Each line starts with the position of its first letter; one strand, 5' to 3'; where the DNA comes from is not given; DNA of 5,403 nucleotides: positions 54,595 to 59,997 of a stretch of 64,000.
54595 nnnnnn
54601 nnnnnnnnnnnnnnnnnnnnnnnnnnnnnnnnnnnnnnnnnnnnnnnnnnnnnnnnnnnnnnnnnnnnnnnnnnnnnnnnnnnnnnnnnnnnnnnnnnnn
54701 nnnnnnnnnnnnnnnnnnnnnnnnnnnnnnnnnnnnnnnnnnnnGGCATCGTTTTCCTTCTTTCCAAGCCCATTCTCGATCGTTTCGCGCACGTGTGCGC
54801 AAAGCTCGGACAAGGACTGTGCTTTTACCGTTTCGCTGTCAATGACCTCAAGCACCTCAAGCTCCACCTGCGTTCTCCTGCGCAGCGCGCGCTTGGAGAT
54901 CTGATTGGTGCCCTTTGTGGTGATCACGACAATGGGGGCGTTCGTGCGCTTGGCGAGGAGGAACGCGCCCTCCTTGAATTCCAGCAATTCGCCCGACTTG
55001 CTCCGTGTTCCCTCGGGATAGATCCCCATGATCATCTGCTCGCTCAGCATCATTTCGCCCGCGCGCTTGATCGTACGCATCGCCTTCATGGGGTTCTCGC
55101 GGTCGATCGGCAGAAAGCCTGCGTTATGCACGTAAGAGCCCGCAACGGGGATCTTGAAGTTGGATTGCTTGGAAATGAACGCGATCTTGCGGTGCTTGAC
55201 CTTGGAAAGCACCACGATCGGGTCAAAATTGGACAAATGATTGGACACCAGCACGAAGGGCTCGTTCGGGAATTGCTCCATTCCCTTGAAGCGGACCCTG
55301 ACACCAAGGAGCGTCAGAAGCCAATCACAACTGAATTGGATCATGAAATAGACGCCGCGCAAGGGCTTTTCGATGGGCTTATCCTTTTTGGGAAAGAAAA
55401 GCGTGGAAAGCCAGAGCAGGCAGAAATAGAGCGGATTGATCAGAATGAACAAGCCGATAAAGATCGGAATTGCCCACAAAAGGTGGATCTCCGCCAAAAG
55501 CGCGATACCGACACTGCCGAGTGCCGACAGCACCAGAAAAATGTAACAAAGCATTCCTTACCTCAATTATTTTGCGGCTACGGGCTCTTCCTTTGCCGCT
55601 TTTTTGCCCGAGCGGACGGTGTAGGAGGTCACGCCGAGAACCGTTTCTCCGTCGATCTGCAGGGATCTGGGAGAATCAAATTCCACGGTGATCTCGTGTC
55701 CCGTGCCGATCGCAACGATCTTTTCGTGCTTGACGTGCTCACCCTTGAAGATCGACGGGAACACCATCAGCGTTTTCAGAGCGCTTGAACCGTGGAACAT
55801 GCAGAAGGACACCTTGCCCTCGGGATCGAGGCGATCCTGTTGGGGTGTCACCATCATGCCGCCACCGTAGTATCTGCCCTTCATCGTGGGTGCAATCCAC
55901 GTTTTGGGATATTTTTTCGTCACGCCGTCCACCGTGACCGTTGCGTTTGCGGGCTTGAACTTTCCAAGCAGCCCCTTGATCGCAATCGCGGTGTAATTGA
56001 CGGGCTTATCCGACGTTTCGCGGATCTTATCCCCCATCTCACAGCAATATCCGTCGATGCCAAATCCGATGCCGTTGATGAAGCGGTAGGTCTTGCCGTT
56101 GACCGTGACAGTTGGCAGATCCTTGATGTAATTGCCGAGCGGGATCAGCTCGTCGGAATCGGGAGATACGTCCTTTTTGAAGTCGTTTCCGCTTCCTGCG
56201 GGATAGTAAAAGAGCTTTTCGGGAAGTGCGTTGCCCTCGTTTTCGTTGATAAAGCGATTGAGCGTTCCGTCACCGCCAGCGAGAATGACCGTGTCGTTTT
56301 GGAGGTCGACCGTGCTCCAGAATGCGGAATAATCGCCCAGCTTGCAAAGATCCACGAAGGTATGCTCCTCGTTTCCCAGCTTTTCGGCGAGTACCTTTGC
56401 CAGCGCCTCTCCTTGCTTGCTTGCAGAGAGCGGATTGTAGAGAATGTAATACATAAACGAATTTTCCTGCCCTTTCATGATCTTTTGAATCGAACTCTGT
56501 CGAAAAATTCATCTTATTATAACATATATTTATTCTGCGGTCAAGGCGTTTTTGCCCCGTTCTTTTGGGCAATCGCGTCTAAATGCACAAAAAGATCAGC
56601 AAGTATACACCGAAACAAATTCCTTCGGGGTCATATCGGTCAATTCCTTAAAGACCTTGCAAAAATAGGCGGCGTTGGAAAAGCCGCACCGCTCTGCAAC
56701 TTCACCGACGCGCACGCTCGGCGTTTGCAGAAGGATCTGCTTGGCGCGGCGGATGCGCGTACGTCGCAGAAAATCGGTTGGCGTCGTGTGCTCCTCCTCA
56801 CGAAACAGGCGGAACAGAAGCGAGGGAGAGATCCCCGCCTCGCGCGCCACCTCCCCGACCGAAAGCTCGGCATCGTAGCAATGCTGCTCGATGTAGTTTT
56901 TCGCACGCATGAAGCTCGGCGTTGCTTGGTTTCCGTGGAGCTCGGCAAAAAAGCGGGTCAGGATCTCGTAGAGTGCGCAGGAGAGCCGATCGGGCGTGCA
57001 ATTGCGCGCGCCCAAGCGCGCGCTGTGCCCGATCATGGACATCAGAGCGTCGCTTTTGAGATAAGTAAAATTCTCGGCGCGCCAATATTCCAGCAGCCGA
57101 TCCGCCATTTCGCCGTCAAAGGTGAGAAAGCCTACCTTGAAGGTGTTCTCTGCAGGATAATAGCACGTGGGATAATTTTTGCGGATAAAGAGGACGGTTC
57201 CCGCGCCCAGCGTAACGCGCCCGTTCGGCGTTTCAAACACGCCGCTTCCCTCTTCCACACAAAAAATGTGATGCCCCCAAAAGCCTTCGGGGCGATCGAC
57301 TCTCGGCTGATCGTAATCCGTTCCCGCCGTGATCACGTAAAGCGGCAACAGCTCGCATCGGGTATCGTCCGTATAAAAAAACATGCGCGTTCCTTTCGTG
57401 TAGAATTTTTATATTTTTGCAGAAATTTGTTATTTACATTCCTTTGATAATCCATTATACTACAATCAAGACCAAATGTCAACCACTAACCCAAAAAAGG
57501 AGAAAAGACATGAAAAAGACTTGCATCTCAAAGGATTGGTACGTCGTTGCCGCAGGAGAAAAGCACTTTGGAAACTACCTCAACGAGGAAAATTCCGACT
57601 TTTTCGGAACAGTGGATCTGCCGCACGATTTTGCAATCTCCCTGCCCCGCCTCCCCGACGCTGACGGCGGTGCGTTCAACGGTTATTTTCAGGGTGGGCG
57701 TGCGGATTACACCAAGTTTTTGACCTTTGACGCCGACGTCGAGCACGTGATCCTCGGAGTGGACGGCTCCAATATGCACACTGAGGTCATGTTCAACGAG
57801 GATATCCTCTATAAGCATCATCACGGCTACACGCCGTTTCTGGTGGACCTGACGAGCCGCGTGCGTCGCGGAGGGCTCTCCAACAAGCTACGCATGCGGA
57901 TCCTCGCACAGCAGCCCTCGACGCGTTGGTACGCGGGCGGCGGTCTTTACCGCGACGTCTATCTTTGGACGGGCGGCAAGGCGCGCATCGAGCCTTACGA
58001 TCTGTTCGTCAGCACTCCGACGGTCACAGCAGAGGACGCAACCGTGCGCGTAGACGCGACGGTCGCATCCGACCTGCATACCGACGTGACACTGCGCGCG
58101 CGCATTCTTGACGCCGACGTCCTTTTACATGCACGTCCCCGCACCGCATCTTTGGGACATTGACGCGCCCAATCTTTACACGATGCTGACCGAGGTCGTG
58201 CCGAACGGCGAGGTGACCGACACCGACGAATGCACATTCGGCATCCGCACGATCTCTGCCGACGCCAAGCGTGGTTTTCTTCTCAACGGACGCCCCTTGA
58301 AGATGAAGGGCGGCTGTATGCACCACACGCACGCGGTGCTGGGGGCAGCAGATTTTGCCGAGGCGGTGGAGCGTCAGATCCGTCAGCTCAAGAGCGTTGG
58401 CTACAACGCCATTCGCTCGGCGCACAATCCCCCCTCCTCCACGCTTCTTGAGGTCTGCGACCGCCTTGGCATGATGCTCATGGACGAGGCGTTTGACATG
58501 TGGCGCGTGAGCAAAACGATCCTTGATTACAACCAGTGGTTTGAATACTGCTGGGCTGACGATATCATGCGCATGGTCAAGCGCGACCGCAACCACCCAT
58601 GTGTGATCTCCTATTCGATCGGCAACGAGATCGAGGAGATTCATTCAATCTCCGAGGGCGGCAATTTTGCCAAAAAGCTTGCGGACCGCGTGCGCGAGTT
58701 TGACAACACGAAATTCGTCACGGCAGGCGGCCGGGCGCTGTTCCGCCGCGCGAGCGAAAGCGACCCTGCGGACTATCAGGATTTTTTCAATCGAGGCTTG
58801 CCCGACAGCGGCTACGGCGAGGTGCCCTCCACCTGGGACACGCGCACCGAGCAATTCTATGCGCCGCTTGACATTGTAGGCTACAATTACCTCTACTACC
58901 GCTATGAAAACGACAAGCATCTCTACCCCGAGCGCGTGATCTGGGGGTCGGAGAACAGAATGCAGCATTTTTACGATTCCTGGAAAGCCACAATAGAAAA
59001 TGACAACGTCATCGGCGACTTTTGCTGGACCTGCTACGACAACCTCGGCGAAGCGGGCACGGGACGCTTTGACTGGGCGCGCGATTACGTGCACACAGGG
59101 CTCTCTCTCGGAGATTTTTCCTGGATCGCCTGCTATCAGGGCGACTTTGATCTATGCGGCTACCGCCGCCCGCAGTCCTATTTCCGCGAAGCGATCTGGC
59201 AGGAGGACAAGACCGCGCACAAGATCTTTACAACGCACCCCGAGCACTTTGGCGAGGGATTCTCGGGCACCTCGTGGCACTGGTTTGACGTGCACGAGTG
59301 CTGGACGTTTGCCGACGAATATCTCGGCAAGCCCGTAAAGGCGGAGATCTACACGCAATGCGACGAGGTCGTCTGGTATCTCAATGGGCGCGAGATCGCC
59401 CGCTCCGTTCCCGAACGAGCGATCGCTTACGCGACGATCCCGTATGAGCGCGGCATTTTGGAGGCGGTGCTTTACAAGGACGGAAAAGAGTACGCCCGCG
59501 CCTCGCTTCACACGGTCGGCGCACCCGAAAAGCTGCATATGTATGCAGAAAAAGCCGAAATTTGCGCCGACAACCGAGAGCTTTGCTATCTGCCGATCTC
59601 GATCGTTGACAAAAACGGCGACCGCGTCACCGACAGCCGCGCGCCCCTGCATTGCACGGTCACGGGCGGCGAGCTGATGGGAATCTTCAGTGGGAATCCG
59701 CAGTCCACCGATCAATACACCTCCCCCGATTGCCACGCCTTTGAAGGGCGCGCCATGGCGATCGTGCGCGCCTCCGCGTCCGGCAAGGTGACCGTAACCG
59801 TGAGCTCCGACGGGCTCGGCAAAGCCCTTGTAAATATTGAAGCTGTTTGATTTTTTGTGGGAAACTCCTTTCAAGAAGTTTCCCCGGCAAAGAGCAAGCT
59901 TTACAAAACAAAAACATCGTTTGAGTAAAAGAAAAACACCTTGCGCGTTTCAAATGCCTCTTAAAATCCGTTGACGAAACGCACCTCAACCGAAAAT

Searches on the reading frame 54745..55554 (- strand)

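Call 29: search_protein_families(library=pfam, proteins=[window:54745-55554:-])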
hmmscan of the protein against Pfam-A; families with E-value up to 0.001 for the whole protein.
window:54745-55554:- (270 aa): 1 family
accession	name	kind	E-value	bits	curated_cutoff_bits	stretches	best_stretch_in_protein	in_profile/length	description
PF01553.26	Acyltransferase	-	1.3e-28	99.9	23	1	86-211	1-129/132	Acyltransferase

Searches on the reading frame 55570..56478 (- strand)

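Call 29: search_protein_families(library=pfam, proteins=[window:55570-56478:-])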
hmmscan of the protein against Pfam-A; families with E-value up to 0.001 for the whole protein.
window:55570-56478:- (303 aa): 2 families
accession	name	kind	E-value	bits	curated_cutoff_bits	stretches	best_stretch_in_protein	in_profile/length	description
PF19279.4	YegS_C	-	2.6e-16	60.2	27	1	137-280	3-140/158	YegS C-terminal NAD kinase beta sandwich-like domain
PF00781.29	DAGK_cat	-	2.2e-11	43.8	23.6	1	11-105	3-100/125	Diacylglycerol kinase catalytic domain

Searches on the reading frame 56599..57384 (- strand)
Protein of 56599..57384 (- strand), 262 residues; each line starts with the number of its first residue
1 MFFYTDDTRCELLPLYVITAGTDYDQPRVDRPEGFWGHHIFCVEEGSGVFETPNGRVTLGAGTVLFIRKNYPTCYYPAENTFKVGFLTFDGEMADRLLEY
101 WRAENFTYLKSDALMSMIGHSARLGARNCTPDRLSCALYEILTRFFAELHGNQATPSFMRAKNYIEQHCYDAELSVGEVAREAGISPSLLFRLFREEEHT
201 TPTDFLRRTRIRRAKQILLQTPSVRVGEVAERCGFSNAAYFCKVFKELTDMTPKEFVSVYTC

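Call 29: search_protein_families(library=pfam, proteins=[window:56599-57384:-])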
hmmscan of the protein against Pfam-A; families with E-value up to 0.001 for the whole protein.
window:56599-57384:- (262 aa): 6 families
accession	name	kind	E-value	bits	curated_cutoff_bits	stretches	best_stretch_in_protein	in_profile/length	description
PF12833.13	HTH_18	-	1.5e-21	76.9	33.6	1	179-256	1-77/80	Helix-turn-helix domain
PF00165.29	HTH_AraC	-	2.8e-16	59.6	26.6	2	221-257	6-41/42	Bacterial regulatory helix-turn-helix proteins, AraC family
PF02311.25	AraC_binding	-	7.1e-08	32.7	21.1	1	23-122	10-113/135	AraC-like ligand binding domain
PF01527.26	HTH_Tnp_1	-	1.5e-05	25.6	24.1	0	170-196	20-46/75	Transposase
PF00440.29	TetR_N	-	0.00015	22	24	0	173-195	16-38/47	Bacterial regulatory proteins, tetR family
PF22200.2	ExsA_N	-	0.00086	20.1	27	0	38-97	1-61/136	ExsA N-terminal regulatory domain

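Call 34: find_homologous_proteins(query=window:56599-57384:-, max_evalue=1e-30)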
Query window:56599-57384:- (262 aa): 24 proteins with E <= 1e-30 among 556 candidates.
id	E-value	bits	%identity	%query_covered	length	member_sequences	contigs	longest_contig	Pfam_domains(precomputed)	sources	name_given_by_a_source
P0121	2.3e-179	612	100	100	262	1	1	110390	PF12833.14,PF01527.27,PF02311.26,PF00165.30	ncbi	-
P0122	2.3e-152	524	85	99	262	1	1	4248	PF12833.14,PF01527.27,PF02311.26,PF00165.30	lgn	-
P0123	2.6e-150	517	85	99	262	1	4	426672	PF12833.14,PF02311.26,PF00165.30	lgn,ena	-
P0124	3.3e-141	487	80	99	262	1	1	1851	PF12833.14,PF02311.26,PF00165.30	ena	-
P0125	2.9e-132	458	74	99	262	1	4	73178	PF12833.14,PF02311.26,PF00165.30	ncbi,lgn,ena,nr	ncbi:MAG: helix-turn-helix domain-containing protein [Clostridia bacterium]|nr:helix-turn-helix doma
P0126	6.9e-132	456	75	99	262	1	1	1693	PF12833.14,PF00440.30,PF02311.26,PF00165.30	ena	-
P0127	1.6e-122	426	69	100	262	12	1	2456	PF12833.14,PF01527.27,PF02311.26,PF00165.30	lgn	-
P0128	2.5e-119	415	69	98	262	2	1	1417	PF12833.14,PF02311.26,PF00165.30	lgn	-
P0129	2.9e-118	412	65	100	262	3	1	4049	PF12833.14,PF00440.30,PF01527.27,PF02311.26,PF00165.30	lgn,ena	-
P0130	1.1e-112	393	79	84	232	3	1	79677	PF12833.14,PF02311.26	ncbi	-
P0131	4.3e-112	392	63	100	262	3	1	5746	PF12833.14,PF00440.30,PF01527.27,PF02311.26,PF00165.30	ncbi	-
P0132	2.6e-109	383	66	100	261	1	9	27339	PF12833.14,PF02311.26,PF00165.30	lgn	-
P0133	6.5e-105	368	61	99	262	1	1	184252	PF12833.14,PF02311.26,PF00165.30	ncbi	-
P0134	3.4e-100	353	60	99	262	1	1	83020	PF12833.14,PF02311.26,PF00165.30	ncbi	-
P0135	2.1e-86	307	55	99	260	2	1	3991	PF12833.14,PF07883.18,PF02311.26,PF00165.30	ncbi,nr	ncbi:MAG: helix-turn-helix transcriptional regulator [Clostridia bacterium]|nr:helix-turn-helix tran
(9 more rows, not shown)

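Call 35: find_encoding_contigs(protein=P0121, flank=10000, max_places=10)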
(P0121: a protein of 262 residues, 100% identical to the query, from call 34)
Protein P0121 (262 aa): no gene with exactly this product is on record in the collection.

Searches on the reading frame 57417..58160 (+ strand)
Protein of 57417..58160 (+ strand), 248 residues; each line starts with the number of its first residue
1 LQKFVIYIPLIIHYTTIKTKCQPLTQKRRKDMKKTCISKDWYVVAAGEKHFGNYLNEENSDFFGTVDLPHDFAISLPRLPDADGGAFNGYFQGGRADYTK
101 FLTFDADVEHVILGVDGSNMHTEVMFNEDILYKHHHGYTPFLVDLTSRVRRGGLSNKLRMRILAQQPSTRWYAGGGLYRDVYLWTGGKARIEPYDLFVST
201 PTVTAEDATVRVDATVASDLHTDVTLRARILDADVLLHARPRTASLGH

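Call 29: search_protein_families(library=pfam, proteins=[window:57417-58160:+])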
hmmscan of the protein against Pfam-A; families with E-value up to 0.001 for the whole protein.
window:57417-58160:+ (248 aa): 1 family
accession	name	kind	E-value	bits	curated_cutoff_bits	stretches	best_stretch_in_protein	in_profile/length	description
PF02837.24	Glyco_hydro_2_N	-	3.3e-05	24.3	28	1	109-185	82-167/169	Glycosyl hydrolases family 2, sugar binding domain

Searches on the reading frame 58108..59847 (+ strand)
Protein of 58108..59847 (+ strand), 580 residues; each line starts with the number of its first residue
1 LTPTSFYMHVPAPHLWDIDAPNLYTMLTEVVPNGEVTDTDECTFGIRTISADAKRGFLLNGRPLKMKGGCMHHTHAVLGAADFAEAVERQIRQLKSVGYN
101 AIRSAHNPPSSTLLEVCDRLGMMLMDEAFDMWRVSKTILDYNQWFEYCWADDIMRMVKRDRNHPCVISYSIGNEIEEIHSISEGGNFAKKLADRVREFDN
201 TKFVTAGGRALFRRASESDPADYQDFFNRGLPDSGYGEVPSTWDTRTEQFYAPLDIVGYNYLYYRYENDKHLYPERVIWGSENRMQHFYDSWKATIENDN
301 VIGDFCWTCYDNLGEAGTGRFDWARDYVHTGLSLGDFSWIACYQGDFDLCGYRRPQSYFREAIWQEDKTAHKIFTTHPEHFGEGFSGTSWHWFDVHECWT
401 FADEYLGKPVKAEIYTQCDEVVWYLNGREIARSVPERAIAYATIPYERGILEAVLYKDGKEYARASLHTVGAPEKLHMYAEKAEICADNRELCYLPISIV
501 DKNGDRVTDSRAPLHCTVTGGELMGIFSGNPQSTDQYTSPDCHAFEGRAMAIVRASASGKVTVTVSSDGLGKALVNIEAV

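Call 29: search_protein_families(library=pfam, proteins=[window:58108-59847:+])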
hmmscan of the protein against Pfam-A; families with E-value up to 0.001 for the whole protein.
window:58108-59847:+ (580 aa): 4 families
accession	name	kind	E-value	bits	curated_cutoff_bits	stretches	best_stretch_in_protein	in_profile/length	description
PF18565.7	Glyco_hydro2_C5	-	1e-23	83.5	32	1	476-574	1-101/103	Glycoside hydrolase family 2 C-terminal domain 5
PF02836.23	Glyco_hydro_2_C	-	2e-23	83.4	21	1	55-209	6-163/302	Glycosyl hydrolases family 2, TIM barrel domain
PF16355.11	DUF4982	-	3.1e-09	37.1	23.9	1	407-463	1-61/61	Domain of unknown function (DUF4982)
PF00703.27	Glyco_hydro_2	-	3.5e-09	37.9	23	1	8-47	70-109/109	Glycosyl hydrolases family 2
